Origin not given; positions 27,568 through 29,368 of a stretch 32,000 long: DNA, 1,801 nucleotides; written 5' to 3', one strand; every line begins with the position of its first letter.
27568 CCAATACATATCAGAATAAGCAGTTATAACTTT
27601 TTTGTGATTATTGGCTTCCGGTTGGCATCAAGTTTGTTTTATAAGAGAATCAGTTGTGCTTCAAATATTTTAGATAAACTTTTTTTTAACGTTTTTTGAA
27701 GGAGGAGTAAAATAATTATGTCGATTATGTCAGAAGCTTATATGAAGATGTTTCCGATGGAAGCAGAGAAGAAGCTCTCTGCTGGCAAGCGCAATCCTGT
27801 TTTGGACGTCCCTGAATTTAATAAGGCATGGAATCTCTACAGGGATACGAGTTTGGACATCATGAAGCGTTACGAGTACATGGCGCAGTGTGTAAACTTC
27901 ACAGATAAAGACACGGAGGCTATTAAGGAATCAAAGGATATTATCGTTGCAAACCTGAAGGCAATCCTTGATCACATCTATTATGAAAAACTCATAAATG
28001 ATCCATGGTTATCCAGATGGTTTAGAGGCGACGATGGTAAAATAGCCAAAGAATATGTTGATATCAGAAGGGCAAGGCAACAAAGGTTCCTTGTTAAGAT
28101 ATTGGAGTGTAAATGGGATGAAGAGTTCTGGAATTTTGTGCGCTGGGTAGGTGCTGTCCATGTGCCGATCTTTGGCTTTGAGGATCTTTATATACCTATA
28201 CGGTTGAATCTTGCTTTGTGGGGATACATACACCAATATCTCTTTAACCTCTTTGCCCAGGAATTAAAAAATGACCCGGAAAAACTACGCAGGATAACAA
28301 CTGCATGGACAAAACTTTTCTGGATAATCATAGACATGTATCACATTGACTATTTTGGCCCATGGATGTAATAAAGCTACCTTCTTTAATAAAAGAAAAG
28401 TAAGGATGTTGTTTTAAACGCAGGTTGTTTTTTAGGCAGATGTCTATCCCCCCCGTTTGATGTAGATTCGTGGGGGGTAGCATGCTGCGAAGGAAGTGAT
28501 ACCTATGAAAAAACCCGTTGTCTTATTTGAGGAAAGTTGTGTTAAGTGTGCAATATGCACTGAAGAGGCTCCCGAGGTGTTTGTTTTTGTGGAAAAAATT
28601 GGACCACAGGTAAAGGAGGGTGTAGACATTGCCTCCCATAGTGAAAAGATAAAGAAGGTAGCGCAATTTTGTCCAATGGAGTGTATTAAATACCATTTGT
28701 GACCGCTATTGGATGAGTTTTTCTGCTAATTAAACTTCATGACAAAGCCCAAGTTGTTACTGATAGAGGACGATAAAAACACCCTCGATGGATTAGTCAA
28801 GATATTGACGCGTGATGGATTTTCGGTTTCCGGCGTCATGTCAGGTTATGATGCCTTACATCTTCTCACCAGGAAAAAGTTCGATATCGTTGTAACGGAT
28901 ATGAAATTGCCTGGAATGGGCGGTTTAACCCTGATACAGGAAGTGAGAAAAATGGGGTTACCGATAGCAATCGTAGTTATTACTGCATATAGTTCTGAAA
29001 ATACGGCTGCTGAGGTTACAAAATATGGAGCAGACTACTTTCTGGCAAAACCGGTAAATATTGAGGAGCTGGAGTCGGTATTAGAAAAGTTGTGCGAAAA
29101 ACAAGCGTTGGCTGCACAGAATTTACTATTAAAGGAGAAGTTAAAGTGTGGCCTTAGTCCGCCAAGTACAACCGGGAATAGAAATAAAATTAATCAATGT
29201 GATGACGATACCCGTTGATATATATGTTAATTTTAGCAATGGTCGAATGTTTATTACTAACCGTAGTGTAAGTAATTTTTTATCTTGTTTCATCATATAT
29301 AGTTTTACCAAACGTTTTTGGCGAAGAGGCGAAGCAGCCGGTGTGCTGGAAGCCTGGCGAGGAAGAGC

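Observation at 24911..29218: Sigma-54 two-component module apparently driving a stand-alone protoglobin, a ferredoxin and a REC-only decoy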

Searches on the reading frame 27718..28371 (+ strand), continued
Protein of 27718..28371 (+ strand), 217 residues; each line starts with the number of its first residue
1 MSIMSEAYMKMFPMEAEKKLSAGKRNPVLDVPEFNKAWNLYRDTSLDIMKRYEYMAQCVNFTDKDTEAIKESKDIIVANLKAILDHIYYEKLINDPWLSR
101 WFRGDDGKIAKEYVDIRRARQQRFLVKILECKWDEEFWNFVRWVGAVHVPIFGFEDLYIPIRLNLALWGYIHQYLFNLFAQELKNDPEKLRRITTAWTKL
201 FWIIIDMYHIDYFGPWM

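Call 33: search_protein_families(library=pfam, proteins=[P0050, P0052, P0053, P0054, P0055, P0056], max_evalue=0.001)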
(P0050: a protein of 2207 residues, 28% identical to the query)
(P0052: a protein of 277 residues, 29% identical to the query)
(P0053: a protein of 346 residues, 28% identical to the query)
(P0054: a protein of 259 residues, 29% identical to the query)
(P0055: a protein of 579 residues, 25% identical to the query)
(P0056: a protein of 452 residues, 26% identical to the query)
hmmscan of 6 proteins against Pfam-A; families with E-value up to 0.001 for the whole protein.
P0050 (2207 aa): 3 families
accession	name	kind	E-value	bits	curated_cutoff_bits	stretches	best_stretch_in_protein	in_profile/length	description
PF11563.14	Protoglobin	-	3.2e-137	453.4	25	4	979-1154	2-153/158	Protoglobin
PF00787.29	PX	-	5e-06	27.4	21.6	0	1041-1073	36-68/84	PX domain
PF00025.27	Arf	-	0.00062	19.7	22.3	0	63-166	73-172/174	ADP-ribosylation factor family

P0052 (277 aa): 2 families
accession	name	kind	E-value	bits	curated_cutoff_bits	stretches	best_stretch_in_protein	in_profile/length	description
PF11563.14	Protoglobin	-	1.7e-25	90.3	25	1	29-191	5-155/158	Protoglobin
PF00355.32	Rieske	-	0.00024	21.4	20.3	1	231-276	3-49/88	Rieske [2Fe-2S] domain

P0053 (346 aa): 2 families
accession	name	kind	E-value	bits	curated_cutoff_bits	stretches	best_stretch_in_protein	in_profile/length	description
PF11563.14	Protoglobin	-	9.3e-29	100.9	25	1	22-187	5-157/158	Protoglobin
PF00355.32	Rieske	-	1.3e-05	25.5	20.3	1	225-276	3-55/88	Rieske [2Fe-2S] domain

P0054 (259 aa): 1 family
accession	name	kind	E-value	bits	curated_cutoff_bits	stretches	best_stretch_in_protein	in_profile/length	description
PF11563.14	Protoglobin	-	1.2e-39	136.3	25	1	67-246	4-158/158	Protoglobin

P0055 (579 aa): 6 families
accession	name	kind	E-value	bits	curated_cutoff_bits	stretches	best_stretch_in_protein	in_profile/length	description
PF09360.15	zf-CDGSH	-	4.6e-37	126.5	29.5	2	172-216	1-48/48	Iron-binding zinc finger CDGSH type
PF11563.14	Protoglobin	-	3.2e-24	86.2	25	1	271-435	5-155/158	Protoglobin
PF00355.32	Rieske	-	3.5e-16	59.3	20.3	1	475-553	3-81/88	Rieske [2Fe-2S] domain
PF06902.16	Fer4_19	-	2.7e-09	37.4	24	1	97-151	5-62/64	Divergent 4Fe-4S mono-cluster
PF22543.2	Rieske_4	-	1.9e-07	31.8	28.4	1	475-548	1-78/119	Soluble Rieske-type ferredoxin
PF13806.12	Rieske_2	-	4.3e-07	30.3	27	1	476-570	4-104/104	Rieske-like [2Fe-2S] domain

P0056 (452 aa): 4 families
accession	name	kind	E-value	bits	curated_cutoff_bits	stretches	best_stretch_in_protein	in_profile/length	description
PF00355.32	Rieske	-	2e-35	121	20.3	2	360-440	7-87/88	Rieske [2Fe-2S] domain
PF11563.14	Protoglobin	-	3.7e-21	76.2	25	1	22-170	6-141/158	Protoglobin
PF13806.12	Rieske_2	-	5.3e-18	65.3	27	2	361-447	8-99/104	Rieske-like [2Fe-2S] domain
PF22543.2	Rieske_4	-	1.4e-15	58.1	28.4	2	368-428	13-77/119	Soluble Rieske-type ferredoxin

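Call 37: fold_search(model_id=the predicted structure, library=pdb)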
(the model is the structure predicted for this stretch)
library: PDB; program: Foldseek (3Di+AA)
matches with E <= 10: 272; with E <= 0.001: 25
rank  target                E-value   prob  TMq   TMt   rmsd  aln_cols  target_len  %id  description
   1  3zh0_A                2.1e-05  1.00  0.64  0.77   2.7       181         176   19  Functional and structural role of the N-terminal extension in Methanosarcina acetivorans protoglobin (released 2013-03-27)
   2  3zol_A                3.0e-05  1.00  0.63  0.71   2.5       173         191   20  M.acetivorans protoglobin F93Y mutant in complex with cyanide (released 2014-03-12)
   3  3zom_A                3.0e-05  1.00  0.63  0.71   2.4       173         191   20  M.acetivorans protoglobin F145W mutant (released 2014-03-12)
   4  3zjn_B                4.0e-05  1.00  0.63  0.71   2.5       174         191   20  M.acetivorans protoglobin in complex with cyanide (released 2013-06-26)
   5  3zjj_A                4.0e-05  1.00  0.63  0.71   2.4       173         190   20  Phe(93)E11Leu mutation of M.acetivorans protoglobin in complex with cyanide (released 2013-06-26)
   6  3zjh_B                4.4e-05  1.00  0.64  0.71   2.7       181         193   19  Trp(60)B9Ala mutation of M.acetivorans protoglobin in complex with cyanide (released 2013-06-26)
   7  3zji_A                5.6e-05  1.00  0.63  0.71   2.4       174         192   20  Tyr(61)B10Ala mutation of M.acetivorans protoglobin in complex with cyanide (released 2013-06-26)
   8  3zjl_A                5.8e-05  1.00  0.64  0.72   2.7       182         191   19  Leu(142)G4Ala mutation of M.acetivorans protoglobin in complex with cyanide (released 2013-07-03)
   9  5ohf_F                6.1e-05  1.00  0.63  0.88   2.1       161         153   19  Globin sensor domain of AfGcHK (FeIII form) in complex with cyanide, partially reduced (released 2017-11-08)
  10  3qzx                  7.1e-05  1.00  0.64  0.73   2.7       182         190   19  3D Structure of ferric methanosarcina acetivorans protoglobin Y61A mutant with unknown ligand (released 2011-06-08)
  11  3zjh_A                7.8e-05  1.00  0.63  0.71   2.7       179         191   20  Trp(60)B9Ala mutation of M.acetivorans protoglobin in complex with cyanide (released 2013-06-26)
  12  2veb                  8.2e-05  1.00  0.65  0.73   2.5       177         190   20  High resolution structure of protoglobin from Methanosarcina acetivorans C2A (released 2008-01-22)
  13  5ohe_F                9.0e-05  1.00  0.59  0.80   3.6       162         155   17  Globin sensor domain of AfGcHK (FeIII form) in complex with cyanide (released 2017-11-08)
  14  5ohf_C                1.0e-04  1.00  0.60  0.87   1.9       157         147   17  Globin sensor domain of AfGcHK (FeIII form) in complex with cyanide, partially reduced (released 2017-11-08)
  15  3zji_B                1.0e-04  1.00  0.63  0.71   2.4       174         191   20  Tyr(61)B10Ala mutation of M.acetivorans protoglobin in complex with cyanide (released 2013-06-26)
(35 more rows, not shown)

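Call 44: list_cluster_members(proteins=[P0043, P0003])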
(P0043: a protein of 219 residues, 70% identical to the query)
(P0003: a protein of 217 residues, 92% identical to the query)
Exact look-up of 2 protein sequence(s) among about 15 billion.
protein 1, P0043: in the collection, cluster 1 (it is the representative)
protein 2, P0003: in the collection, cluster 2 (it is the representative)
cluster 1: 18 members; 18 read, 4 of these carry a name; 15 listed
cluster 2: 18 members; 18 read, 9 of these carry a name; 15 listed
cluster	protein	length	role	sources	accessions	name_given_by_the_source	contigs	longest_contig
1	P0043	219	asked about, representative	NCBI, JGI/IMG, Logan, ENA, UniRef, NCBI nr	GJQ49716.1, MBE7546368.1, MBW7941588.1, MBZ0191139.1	hypothetical protein KsCSTR_03340 [Candidatus Kuenenia stuttgartiensis] | hypothetical protein | Globin-sensor domain-containing protein n=1 Tax=Kuenenia stuttgartiensis TaxID=174633 ...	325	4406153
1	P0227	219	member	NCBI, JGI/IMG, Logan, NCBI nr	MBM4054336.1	MAG: hypothetical protein FJ264_06640 [Planctomycetes bacterium] | hypothetical protein [Planctomycetota bacterium]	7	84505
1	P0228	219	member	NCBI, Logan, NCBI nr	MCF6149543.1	MAG: hypothetical protein E3K37_12895 [Candidatus Kuenenia sp.] | hypothetical protein [Candidatus Kuenenia hertensis]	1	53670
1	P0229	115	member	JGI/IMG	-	hypothetical protein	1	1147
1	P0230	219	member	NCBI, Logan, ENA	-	-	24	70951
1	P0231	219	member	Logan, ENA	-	-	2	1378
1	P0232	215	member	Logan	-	-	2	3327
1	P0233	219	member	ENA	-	-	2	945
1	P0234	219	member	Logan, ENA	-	-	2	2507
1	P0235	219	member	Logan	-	-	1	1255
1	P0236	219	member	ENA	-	-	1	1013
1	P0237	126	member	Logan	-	-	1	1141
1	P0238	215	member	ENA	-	-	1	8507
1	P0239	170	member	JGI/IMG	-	-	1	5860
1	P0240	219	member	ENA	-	-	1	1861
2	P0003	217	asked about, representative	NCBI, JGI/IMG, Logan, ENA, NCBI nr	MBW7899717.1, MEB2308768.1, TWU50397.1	Protoglobin [Candidatus Brocadiaceae bacterium B188] | protoglobin family protein [Candidatus Brocadia sapporoensis]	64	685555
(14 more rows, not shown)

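Call 50: search_protein_families(library=pfam, proteins=[L007:9731-11002:+], max_evalue=0.00001)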
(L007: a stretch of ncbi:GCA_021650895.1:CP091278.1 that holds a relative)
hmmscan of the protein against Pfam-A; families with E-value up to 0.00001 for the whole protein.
L007:9731-11002:+ (423 aa): 3 families
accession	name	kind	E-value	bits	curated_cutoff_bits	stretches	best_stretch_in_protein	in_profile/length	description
PF07732.21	Cu-oxidase_3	-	5.6e-09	36.5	21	1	152-220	48-117/119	Multicopper oxidase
PF00394.28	Cu-oxidase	-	7.1e-09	36.4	21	1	234-356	3-124/157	Multicopper oxidase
PF07731.20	Cu-oxidase_2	-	1.3e-06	28.7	20.4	0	180-218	98-134/137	Multicopper oxidase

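Call 51: search_solved_structures(query=L007:9731-11002:+, max_evalue=0.01)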
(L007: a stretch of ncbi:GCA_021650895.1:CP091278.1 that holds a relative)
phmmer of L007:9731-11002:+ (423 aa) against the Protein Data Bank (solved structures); distinct sequences matched with E-value up to 0.01: 39.
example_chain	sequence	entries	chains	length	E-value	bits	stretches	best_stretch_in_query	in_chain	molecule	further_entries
2zwn_A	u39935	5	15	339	1.1e-18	70.3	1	150-398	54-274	two-domain type laccase | Multicopper oxidase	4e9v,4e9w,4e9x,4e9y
3g5w_A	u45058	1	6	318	2.3e-17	65.9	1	148-354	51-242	Multicopper oxidase type 1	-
4f7k_A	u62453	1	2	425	7.7e-12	47.8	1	153-353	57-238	Laccase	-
6vox_A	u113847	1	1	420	2.4e-08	36.3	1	148-232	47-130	Copper oxidase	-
6vow_A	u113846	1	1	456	6.3e-07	31.6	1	153-227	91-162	multicopper oxidase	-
6klg_A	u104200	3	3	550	1.1e-06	30.8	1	153-353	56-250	Laccase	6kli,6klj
7rab_A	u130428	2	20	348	1.2e-06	30.7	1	117-221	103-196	multicopper oxidase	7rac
3gdc_A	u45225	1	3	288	5.9e-06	28.4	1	152-218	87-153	Multicopper oxidase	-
1zpu_A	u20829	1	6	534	7.6e-06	28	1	146-354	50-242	Iron transport multicopper oxidase FET3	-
5mej_A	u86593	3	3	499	1.3e-05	27.3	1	153-331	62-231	Laccase 2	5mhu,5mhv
6rhh_A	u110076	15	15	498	1.3e-05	27.3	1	153-331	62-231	Laccase 2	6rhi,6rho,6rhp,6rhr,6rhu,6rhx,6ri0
5n0k_A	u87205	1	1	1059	1.4e-05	27.1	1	151-215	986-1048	Ceruloplasmin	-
5e9n_A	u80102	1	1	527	1.5e-05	27.1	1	153-331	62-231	Laccase 2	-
5mew_A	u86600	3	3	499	1.5e-05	27.1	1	153-331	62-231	Laccase 2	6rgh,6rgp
3zx1_A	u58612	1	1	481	1.6e-05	26.9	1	152-273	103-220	OXIDOREDUCTASE, PUTATIVE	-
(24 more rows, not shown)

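Call 55: list_cluster_members(proteins=[P0050, P0052, P0053, P0054, P0055, P0056, P0057, P0058])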
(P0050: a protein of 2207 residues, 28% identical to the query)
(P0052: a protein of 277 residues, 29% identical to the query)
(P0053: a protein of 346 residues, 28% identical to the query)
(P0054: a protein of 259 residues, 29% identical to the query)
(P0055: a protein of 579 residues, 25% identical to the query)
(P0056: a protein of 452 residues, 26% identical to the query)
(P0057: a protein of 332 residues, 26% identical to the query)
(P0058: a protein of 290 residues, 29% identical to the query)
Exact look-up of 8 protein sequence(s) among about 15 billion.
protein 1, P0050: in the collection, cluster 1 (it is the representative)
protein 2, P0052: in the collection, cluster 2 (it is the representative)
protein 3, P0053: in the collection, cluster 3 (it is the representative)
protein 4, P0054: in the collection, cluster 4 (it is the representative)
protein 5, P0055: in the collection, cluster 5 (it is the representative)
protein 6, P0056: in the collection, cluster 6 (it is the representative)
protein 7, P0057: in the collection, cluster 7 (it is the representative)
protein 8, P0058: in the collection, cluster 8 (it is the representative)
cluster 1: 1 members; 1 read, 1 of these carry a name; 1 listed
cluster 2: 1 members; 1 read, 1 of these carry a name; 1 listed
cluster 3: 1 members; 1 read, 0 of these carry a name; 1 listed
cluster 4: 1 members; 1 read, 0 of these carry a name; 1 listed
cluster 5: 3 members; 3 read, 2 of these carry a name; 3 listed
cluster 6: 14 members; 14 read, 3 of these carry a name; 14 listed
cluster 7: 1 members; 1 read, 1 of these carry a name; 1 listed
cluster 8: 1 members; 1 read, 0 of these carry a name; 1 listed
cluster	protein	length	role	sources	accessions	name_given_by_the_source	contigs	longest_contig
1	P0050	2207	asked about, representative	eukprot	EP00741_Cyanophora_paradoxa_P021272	tig00021348_g20532.t1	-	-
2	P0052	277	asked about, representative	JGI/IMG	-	hypothetical protein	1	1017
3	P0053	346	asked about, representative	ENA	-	-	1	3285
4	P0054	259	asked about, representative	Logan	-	-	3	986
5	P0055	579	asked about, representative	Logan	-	-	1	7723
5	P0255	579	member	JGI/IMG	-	CDGSH-type Zn-finger protein/nitrite reductase/ring-hydroxylating ferredoxin subunit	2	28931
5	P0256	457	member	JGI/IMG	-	nitrite reductase/ring-hydroxylating ferredoxin subunit/CDGSH-type Zn-finger protein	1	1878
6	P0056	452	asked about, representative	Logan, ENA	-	-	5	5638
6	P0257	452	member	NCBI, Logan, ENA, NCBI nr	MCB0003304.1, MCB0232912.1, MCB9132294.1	MAG: Rieske 2Fe-2S domain-containing protein [Anaerolineales bacterium] | Rieske 2Fe-2S domain-containing protein [Anaerolineae bacterium]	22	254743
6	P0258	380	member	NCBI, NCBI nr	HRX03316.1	MAG TPA: protoglobin domain-containing protein, partial [Anaerolineae bacterium] | protoglobin domain-containing protein [Anaerolineae bacterium]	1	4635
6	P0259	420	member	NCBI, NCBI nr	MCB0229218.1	MAG: Rieske 2Fe-2S domain-containing protein, partial [Anaerolineae bacterium] | Rieske 2Fe-2S domain-containing protein [Anaerolineae bacterium]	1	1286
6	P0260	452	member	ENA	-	-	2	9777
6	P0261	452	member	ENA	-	-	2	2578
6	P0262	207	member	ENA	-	-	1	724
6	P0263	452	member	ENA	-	-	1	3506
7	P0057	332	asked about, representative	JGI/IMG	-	nitrite reductase/ring-hydroxylating ferredoxin subunit/hemoglobin-like flavoprotein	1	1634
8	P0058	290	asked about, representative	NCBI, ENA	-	-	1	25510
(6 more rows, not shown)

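Call 56: find_encoding_contigs(protein=P0227, flank=6000, max_places=3)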
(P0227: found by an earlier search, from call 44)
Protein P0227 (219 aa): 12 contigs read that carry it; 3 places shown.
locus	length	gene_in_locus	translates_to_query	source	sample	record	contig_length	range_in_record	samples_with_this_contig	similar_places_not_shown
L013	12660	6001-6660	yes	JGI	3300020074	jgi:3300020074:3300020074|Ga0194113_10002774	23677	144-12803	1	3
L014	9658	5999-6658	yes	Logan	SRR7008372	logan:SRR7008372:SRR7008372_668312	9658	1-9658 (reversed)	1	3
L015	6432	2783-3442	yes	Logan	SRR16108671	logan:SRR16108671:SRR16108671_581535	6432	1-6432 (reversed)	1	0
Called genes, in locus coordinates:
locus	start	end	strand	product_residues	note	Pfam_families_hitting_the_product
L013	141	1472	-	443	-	PF10082:BBP2_2 (faint)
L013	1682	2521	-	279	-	PF01904:DUF72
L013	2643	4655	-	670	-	PF00456:Transketolase_N, PF02779:Transket_pyr, PF02780:Transketolase_C, PF22613:Transketolase_C_1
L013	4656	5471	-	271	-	PF03807:F420_oxidored, PF14748:P5CR_dimer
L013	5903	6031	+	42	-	-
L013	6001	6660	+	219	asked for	PF11563:Protoglobin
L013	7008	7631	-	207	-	PF02151:UVR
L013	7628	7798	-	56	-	-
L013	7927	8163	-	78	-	-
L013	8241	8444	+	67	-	-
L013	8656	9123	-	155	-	PF19502:DUF6036 (weak)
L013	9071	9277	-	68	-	-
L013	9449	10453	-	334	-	PF01797:Y1_Tnp, PF08299:Bac_DnaA_C (faint)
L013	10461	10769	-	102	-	-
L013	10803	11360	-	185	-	PF01381:HTH_3, PF12844:HTH_19 (faint), PF13560:HTH_31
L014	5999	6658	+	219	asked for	PF11563:Protoglobin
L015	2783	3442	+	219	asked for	PF11563:Protoglobin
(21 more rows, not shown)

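Call 76: search_protein_families(library=ncbifam, proteins=[window:27718-28371:+, L007:9731-11002:+], max_evalue=0.001)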
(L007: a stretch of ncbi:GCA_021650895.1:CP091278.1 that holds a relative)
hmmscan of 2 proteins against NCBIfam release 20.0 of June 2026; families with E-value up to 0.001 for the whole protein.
window:27718-28371:+ (217 aa): 0 families

L007:9731-11002:+ (423 aa): 4 families
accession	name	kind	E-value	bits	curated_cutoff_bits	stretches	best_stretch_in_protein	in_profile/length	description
TIGR01480.1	copper_res_A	subfamily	1.5e-16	60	478.95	1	151-246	96-186/593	copper resistance system multicopper oxidase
TIGR03389.1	laccase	equivalog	5.1e-11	42.1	558.9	1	153-355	56-252/539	laccase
TIGR03388.1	ascorbase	equivalog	1.7e-08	33.6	614.8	1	153-361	55-274/542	L-ascorbate oxidase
NF008205.1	PRK10965.1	equivalog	1.7e-05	23.8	525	1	152-354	98-288/529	multicopper oxidase CueO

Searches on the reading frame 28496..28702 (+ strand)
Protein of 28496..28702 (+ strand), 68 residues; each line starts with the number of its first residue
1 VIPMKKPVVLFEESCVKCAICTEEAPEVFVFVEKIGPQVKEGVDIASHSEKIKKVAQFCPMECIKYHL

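Call 3: search_protein_families(library=pfam, proteins=[window:28496-28702:+], max_evalue=0.01)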
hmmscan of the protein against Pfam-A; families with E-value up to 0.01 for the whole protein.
window:28496-28702:+ (68 aa): 2 families
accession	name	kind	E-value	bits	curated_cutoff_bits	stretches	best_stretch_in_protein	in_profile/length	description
PF13370.11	Fer4_13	-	1.6e-08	35.5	24.5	1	13-65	4-57/58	4Fe-4S single cluster domain of Ferredoxin I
PF13459.11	Fer4_15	-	0.00026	22.1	22.4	1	12-65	5-65/66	4Fe-4S single cluster domain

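Call 76: search_protein_families(library=ncbifam, proteins=[window:28505-28702:+], max_evalue=0.001)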
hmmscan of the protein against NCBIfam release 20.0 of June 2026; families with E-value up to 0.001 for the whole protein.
window:28505-28702:+ (65 aa): 0 families

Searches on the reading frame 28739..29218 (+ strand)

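Call 3: search_protein_families(library=pfam, proteins=[window:28739-29218:+], max_evalue=0.01)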
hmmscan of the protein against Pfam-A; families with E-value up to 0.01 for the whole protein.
window:28739-29218:+ (159 aa): 2 families
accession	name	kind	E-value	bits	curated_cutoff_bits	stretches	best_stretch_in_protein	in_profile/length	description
PF00072.30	Response_reg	-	5.9e-27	94.5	30.2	1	7-115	2-110/111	Response regulator receiver domain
PF21148.3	NSUN5_fdxn-like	-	0.0097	16.7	24.5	0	9-59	7-54/78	NOL1/NOP2/Sun domain family member 5, ferredoxin-like domain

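Call 76: search_protein_families(library=ncbifam, proteins=[window:28739-29218:+], max_evalue=0.001)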
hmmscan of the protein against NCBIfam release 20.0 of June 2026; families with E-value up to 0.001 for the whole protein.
window:28739-29218:+ (159 aa): 102 families (the best 25 are shown)
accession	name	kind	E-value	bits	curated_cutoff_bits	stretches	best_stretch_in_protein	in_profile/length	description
NF012023.0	PRK15479.1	equivalog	2.6e-21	76.2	337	1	5-126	2-123/224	transcriptional regulator TctD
NF053512.1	nitric_RR_NosR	exception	1.1e-20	74.1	400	1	6-135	1-131/422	response regulator c-di-GMP phosphodiesterase, NosR family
NF011695.0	PRK15115.1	equivalog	3.3e-20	72.3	763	1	5-128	8-131/445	two-component system response regulator GlrR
NF047793.1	ResRegPgtA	equivalog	3.5e-20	72.2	650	1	3-140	5-143/414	two-component system response regulator PgtA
NF008469.0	PRK11361.1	equivalog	1.7e-19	69.9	714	1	5-136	6-137/461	acetoacetate metabolism transcriptional regulator AtoC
NF007928.2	PRK10643.1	equivalog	3.5e-18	66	330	1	5-140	2-137/216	two-component system response regulator PmrA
NF007005.1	PRK09468.1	equivalog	1e-17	64.3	331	1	3-122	3-122/237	osmolarity response regulator transcription factor OmpR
TIGR01818.1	ntrC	equivalog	1.1e-17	64.1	558.6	1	7-125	2-120/463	nitrogen regulation protein NR(I)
NF041734.1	resp_reg_RppA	equivalog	1.3e-17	63.9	250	1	5-128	2-127/229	two-component system response regulator RppA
NF051850.1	RespRegRprY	equivalog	2.4e-17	63.1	370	1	3-117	4-118/234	response regulator transcription factor RprY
NF007689.0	PRK10365.1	equivalog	2.8e-17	62.7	760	1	5-118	7-120/441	sigma-54-dependent response regulator transcription factor ZraR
TIGR01387.1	cztR_silR_copR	subfamily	5.2e-17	62.2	279.2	1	6-128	1-123/218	heavy metal response regulator transcription factor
NF052313.1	T9SS_RR_PorX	equivalog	6.9e-17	61.4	300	1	5-128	2-125/513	T9SS response regulator signal transducer PorX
TIGR02956.1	TMAO_torS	equivalog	7.8e-17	60.7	676.5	1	5-137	703-838/967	TMAO reductase system sensor histidine kinase/response regulator TorS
NF007663.1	PRK10336.1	equivalog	1.8e-16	60.6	345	1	5-131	2-128/219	quorum sensing response regulator transcription factor QseB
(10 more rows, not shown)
